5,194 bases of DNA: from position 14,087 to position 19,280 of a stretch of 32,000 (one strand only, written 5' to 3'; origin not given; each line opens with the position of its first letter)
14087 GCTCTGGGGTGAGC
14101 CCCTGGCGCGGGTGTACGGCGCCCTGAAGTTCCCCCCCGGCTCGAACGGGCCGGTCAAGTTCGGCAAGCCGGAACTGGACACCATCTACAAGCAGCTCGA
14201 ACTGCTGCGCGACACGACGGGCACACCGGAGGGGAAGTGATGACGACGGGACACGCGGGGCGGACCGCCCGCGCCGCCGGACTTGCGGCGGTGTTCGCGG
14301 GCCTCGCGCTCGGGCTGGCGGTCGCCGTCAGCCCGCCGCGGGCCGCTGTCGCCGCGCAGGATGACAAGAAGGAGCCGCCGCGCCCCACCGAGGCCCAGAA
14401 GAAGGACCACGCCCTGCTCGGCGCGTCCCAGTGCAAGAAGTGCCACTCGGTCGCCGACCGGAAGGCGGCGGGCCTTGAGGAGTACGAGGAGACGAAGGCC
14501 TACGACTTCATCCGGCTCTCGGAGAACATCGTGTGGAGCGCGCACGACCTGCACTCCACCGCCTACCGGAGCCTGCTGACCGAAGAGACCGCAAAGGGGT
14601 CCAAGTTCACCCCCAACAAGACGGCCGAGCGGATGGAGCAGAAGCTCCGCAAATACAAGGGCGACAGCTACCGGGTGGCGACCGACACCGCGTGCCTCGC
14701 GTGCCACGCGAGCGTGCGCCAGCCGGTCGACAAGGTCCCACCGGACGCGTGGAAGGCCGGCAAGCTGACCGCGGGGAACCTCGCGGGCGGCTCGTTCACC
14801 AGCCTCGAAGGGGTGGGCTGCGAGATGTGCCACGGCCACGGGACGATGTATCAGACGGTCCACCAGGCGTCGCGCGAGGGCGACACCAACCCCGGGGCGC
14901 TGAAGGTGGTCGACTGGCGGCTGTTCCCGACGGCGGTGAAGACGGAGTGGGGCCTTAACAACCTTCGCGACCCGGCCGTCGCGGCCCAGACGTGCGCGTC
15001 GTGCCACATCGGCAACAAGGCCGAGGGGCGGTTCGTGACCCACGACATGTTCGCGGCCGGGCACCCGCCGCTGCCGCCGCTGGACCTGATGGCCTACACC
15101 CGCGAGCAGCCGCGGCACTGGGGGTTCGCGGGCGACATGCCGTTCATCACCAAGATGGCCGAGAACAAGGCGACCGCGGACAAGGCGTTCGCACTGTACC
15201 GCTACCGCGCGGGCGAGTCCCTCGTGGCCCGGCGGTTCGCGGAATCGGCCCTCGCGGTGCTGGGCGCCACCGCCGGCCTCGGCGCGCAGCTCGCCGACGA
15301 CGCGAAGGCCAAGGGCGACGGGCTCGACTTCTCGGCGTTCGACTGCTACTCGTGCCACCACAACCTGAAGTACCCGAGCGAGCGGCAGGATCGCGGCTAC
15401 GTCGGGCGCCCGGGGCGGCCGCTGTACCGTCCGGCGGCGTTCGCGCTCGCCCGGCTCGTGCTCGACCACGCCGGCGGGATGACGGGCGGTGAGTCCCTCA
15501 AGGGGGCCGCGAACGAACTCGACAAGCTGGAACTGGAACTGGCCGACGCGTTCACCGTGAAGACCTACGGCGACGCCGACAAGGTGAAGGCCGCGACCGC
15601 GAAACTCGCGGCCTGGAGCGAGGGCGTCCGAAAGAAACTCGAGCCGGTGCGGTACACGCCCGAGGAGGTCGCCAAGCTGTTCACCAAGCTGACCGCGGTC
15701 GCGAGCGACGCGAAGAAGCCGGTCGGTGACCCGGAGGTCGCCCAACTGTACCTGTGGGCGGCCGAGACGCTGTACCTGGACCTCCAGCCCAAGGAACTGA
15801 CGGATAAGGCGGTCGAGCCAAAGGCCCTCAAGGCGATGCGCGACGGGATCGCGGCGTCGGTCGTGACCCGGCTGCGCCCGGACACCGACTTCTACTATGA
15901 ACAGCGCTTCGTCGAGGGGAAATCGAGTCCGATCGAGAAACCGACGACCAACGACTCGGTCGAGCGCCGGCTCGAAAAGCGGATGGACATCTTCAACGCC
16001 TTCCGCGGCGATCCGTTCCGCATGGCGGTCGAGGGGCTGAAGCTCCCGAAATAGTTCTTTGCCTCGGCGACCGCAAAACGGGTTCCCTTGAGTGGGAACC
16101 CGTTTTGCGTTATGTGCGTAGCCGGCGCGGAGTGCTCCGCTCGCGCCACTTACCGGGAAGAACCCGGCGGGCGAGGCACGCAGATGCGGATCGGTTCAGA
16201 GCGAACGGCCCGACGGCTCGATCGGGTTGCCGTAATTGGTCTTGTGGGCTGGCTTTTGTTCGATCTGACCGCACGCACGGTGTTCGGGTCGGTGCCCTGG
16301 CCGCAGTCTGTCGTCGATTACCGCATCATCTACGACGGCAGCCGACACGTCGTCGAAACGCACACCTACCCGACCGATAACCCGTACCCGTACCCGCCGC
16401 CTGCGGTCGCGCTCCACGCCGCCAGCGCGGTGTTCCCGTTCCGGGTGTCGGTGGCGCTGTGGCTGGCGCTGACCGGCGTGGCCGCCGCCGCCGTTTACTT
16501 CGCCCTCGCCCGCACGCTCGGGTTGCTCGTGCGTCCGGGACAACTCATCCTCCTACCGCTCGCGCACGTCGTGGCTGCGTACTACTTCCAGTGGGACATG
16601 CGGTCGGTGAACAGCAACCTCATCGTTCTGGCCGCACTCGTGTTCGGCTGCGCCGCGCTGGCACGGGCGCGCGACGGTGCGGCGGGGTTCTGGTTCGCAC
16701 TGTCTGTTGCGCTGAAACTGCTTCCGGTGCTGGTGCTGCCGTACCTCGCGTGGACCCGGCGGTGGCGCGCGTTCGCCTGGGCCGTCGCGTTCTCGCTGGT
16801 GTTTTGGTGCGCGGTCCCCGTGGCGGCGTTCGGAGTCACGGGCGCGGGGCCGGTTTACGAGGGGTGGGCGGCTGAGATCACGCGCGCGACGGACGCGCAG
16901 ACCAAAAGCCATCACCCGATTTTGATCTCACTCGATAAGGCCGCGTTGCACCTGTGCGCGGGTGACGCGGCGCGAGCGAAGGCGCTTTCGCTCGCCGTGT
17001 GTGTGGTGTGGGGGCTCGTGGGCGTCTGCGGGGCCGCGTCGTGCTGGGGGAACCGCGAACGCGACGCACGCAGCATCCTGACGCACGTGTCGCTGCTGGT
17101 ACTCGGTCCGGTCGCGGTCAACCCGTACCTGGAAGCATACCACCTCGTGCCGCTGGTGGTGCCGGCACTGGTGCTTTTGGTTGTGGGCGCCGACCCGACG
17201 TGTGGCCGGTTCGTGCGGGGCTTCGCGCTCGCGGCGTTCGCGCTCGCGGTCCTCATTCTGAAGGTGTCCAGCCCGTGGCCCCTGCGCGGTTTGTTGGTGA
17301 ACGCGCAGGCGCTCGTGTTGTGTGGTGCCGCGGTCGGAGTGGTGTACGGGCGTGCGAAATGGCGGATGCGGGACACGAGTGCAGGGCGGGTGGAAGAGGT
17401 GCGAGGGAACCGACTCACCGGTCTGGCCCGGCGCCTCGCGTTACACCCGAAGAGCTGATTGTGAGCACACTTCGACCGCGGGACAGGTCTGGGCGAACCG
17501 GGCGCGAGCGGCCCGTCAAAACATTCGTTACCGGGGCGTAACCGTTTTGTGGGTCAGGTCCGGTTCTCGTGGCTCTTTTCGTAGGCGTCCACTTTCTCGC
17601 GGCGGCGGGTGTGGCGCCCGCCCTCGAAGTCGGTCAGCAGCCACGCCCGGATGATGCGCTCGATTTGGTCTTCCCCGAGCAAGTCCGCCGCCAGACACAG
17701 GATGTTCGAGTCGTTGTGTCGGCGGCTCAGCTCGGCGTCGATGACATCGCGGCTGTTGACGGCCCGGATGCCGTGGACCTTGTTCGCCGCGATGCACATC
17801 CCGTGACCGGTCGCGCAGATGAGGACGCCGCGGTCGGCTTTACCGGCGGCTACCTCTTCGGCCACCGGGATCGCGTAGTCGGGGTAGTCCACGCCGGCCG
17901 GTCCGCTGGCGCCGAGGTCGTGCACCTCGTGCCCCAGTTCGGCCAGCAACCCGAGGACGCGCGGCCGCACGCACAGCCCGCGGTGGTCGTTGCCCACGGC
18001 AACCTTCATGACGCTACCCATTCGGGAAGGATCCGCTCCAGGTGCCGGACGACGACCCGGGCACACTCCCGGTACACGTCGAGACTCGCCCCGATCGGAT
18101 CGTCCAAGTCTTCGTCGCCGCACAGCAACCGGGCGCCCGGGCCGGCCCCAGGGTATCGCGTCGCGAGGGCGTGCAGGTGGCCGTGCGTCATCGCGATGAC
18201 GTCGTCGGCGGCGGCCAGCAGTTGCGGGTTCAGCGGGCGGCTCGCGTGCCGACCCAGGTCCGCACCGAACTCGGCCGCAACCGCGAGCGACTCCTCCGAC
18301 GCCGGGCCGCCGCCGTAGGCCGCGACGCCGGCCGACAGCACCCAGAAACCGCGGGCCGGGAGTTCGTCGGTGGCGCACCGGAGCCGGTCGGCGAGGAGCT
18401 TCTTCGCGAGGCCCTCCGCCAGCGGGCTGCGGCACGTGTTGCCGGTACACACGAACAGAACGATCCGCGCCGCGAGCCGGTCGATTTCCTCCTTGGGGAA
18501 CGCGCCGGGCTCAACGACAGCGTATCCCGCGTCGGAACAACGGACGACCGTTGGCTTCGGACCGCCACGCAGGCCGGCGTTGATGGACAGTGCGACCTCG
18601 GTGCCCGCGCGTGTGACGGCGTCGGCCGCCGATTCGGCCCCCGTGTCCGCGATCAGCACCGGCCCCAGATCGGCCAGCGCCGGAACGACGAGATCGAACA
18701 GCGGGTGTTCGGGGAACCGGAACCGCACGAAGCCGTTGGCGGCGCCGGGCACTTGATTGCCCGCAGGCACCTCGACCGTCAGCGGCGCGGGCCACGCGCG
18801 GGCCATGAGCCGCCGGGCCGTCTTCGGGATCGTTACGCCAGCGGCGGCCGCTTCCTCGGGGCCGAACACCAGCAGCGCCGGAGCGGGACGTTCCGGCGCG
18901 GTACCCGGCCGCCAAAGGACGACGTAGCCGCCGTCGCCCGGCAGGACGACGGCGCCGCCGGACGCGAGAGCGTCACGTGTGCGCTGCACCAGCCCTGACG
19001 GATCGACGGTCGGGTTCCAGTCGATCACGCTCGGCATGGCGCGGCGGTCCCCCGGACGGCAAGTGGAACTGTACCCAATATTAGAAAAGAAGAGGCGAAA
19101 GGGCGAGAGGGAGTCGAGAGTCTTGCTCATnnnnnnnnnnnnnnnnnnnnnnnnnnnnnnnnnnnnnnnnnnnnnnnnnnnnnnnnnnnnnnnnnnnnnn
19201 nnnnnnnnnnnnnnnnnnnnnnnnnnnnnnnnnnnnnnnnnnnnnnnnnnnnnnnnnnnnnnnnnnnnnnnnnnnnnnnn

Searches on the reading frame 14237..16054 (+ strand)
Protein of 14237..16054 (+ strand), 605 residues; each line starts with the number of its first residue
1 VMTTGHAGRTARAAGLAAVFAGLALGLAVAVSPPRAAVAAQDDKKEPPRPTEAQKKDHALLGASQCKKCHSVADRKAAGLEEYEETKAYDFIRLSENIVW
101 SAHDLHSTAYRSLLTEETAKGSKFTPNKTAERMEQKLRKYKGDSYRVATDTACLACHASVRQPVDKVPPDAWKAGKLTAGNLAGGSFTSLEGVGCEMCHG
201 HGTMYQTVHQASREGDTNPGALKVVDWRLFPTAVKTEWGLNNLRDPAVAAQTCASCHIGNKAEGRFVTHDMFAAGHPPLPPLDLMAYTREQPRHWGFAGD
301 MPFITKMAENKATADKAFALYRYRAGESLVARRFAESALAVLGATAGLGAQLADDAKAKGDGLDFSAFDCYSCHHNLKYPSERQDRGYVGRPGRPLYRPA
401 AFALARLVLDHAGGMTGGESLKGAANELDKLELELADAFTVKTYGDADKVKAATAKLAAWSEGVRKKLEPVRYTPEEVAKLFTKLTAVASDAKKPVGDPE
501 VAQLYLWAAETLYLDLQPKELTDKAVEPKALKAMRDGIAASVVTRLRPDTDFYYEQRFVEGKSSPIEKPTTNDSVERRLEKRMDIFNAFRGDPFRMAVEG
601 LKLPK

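Call 11: search_protein_families(library=pfam, proteins=[window:14237-16054:+], max_evalue=0.01)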
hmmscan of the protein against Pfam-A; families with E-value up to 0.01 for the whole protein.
window:14237-16054:+ (605 aa): 6 families
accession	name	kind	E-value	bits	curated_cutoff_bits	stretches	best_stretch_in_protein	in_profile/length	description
PF14522.11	Cytochrome_C7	-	1.4e-06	28.5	24.8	1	147-257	10-66/67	Cytochrome c7 and related cytochrome c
PF22113.1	Mtrc-MtrF_II-IV_dom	-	9.4e-06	25.7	30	1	57-211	22-137/176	Outer membrane cytochrome MtrC/MtrF-like, domains II/IV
PF13442.11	Cytochrome_CBB3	-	0.00023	21.9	27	0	248-286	9-39/68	Cytochrome C oxidase, cbb3-type, subunit III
PF13435.11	Cytochrome_C554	-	0.00041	21.7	20.8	0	124-200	22-84/84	Cytochrome c554 and c-prime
PF07627.16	PSCyt3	-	0.0044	17.7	27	1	30-85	37-90/98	Protein of unknown function (DUF1588)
PF00034.26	Cytochrom_C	-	0.006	18.3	21.3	0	61-98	8-48/90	Cytochrome c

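Call 12: search_protein_families(library=ncbifam, proteins=[window:14237-16054:+], max_evalue=0.01)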
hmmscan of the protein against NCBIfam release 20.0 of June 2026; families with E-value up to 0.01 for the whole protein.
window:14237-16054:+ (605 aa): 3 families
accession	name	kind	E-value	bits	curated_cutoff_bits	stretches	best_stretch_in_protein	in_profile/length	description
NF041198.1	UshA_like_PCGU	equivalog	9.2e-06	24.5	275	1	150-211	442-491/519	UshA-like (seleno)protein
TIGR03507.1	decahem_SO1788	subfamily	0.00028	19.5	209.3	1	63-262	510-665/672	OmcA/MtrC family decaheme c-type cytochrome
TIGR01904.2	GSu_C4xC__C2xCH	domain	0.0052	16.5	27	0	248-267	47-66/73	CxxxxCH/CxxCH domain c-type cytochrome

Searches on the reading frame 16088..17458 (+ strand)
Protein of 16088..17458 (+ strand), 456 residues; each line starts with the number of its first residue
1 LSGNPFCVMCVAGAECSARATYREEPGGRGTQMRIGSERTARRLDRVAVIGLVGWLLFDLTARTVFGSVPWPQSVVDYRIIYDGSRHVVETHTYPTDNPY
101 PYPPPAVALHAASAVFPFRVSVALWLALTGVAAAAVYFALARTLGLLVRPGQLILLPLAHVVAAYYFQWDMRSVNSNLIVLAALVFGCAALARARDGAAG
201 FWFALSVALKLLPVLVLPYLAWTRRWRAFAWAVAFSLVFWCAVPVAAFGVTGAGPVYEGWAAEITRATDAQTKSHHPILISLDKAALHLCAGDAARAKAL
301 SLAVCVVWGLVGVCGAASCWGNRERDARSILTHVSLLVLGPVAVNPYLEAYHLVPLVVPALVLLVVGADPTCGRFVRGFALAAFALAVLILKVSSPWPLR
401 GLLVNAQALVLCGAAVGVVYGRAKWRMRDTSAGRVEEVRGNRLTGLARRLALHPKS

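Call 11: search_protein_families(library=pfam, proteins=[window:16088-17458:+], max_evalue=0.01)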
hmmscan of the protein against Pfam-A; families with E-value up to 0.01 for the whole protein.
window:16088-17458:+ (456 aa): 1 family
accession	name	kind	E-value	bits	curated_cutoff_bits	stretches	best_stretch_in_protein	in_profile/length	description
PF09594.16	GT87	-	8.7e-19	68.6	25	1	100-336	1-230/237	Glycosyltransferase family 87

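Call 12: search_protein_families(library=ncbifam, proteins=[window:16088-17458:+], max_evalue=0.01)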
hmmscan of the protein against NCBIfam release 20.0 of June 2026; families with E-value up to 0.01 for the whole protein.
window:16088-17458:+ (456 aa): 0 families

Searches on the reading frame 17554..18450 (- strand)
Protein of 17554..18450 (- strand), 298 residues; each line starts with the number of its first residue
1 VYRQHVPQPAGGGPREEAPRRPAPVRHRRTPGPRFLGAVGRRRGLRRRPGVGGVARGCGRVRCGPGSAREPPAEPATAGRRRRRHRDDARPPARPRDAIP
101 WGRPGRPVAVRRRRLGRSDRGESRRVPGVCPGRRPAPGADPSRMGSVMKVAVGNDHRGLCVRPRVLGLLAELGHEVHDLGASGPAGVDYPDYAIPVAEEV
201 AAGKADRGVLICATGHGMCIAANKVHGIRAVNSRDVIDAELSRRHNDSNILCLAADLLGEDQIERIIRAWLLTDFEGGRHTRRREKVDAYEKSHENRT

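Call 62: search_protein_families(library=pfam, proteins=[window:17554-18450:-], max_evalue=0.001)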
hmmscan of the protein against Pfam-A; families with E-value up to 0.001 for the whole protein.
window:17554-18450:- (298 aa): 1 family
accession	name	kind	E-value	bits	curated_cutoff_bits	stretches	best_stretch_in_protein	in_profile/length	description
PF02502.23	LacAB_rpiB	-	2.6e-46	157.4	24.7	1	150-286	1-137/138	Ribose/Galactose Isomerase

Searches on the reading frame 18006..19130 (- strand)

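Call 11: search_protein_families(library=pfam, proteins=[window:18006-19130:-], max_evalue=0.01)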
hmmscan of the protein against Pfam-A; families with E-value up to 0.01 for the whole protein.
window:18006-19130:- (374 aa): 2 families
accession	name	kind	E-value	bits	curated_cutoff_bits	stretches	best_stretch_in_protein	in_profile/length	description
PF01451.26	LMWPc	-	1.1e-20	74.7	23.2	1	224-366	1-142/144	Low molecular weight phosphotyrosine protein phosphatase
PF01300.24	Sua5_yciO_yrdC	-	1.4e-05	25.1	25.1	1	55-204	3-173/178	Telomere recombination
